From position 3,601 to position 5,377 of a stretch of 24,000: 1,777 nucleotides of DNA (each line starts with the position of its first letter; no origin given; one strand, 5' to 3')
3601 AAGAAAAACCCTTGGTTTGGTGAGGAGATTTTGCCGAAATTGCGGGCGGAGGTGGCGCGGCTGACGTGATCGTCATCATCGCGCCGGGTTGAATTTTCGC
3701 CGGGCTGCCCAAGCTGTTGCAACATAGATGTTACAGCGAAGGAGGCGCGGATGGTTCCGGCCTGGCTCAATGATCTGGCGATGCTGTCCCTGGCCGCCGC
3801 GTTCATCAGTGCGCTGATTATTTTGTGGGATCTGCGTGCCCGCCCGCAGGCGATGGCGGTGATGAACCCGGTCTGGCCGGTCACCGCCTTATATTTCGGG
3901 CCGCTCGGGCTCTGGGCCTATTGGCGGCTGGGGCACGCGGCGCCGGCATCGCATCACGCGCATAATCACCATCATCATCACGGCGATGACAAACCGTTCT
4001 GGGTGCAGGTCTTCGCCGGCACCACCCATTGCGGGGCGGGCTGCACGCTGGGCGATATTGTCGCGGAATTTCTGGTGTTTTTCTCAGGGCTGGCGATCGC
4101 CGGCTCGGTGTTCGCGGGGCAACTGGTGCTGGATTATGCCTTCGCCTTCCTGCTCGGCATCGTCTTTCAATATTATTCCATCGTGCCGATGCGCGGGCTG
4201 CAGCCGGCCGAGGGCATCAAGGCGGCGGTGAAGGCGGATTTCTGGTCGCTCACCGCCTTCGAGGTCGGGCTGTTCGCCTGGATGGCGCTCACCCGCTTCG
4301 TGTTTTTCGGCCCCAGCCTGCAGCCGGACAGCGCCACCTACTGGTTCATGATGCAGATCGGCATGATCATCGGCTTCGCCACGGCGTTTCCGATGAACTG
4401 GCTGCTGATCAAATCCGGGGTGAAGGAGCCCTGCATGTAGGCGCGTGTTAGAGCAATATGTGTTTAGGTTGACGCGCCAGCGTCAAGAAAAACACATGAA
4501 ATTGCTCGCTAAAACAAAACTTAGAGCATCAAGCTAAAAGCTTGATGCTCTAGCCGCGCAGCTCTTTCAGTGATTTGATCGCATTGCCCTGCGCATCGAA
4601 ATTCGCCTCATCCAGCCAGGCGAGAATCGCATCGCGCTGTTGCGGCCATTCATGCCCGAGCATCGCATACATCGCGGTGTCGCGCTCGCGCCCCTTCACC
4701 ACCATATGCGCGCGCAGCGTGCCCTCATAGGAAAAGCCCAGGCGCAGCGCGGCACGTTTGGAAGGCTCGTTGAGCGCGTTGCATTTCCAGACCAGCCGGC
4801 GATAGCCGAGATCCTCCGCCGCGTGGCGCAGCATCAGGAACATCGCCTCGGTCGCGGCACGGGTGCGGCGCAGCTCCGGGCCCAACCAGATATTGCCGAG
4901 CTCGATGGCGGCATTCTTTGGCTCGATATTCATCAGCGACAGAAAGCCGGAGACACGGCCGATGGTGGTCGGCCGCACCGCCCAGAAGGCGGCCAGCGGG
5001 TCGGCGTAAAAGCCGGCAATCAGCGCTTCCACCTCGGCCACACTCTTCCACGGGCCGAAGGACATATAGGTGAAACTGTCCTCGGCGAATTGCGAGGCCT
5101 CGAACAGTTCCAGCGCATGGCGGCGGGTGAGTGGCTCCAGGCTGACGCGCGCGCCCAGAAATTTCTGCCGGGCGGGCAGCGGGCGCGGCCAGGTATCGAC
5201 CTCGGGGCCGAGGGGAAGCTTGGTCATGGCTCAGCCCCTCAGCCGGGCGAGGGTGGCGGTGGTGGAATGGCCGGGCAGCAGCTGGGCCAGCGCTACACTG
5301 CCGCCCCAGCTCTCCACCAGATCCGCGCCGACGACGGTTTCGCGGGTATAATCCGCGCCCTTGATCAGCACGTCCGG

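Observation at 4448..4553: Novel ~106-bp TA-flanked dual-hairpin MITE-like element, three copies in 12 kb, always at gene 3' ends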

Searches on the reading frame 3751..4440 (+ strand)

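Call 12: search_protein_families(library=pfam, proteins=[window:3751-4440:+])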
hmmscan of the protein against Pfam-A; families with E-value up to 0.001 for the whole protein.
window:3751-4440:+ (229 aa): 1 family
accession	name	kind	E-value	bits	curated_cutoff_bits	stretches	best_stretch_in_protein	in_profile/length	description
PF14342.11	DUF4396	-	8e-41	140.2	27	1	84-225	2-141/141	Domain of unknown function (DUF4396)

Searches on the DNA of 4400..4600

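Call 64: search_rna_families(source=window, start=4400, end=4600, threshold=evalue, max_evalue=1)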
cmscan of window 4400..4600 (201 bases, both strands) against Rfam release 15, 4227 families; matches with E-value up to 1: 2.
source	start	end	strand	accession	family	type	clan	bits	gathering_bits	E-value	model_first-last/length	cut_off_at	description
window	4446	4552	+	RF02607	AbsR25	Gene; sRNA;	-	21.9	47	0.068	1-164/164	no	Acinetobacter sRNA 25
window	4446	4511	-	RF00659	mir-365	Gene; miRNA;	-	19.2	62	0.12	1-86/86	no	mir-365 microRNA precursor family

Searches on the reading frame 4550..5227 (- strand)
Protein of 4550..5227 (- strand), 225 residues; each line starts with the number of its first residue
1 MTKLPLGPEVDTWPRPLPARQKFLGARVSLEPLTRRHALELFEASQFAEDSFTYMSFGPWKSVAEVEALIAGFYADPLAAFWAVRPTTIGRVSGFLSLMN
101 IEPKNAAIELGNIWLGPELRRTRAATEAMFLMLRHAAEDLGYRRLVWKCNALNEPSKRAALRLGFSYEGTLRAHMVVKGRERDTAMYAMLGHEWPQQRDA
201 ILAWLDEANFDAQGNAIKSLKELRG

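Call 12: search_protein_families(library=pfam, proteins=[window:4550-5227:-])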
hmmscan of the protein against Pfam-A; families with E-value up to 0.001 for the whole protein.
window:4550-5227:- (225 aa): 2 families
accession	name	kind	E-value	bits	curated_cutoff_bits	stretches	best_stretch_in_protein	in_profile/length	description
PF13302.13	Acetyltransf_3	-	1.5e-18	68.3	25.4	1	27-165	1-137/138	Acetyltransferase (GNAT) domain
PF00583.31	Acetyltransf_1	-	2.2e-08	34.8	20.7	1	74-165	28-116/116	Acetyltransferase (GNAT) family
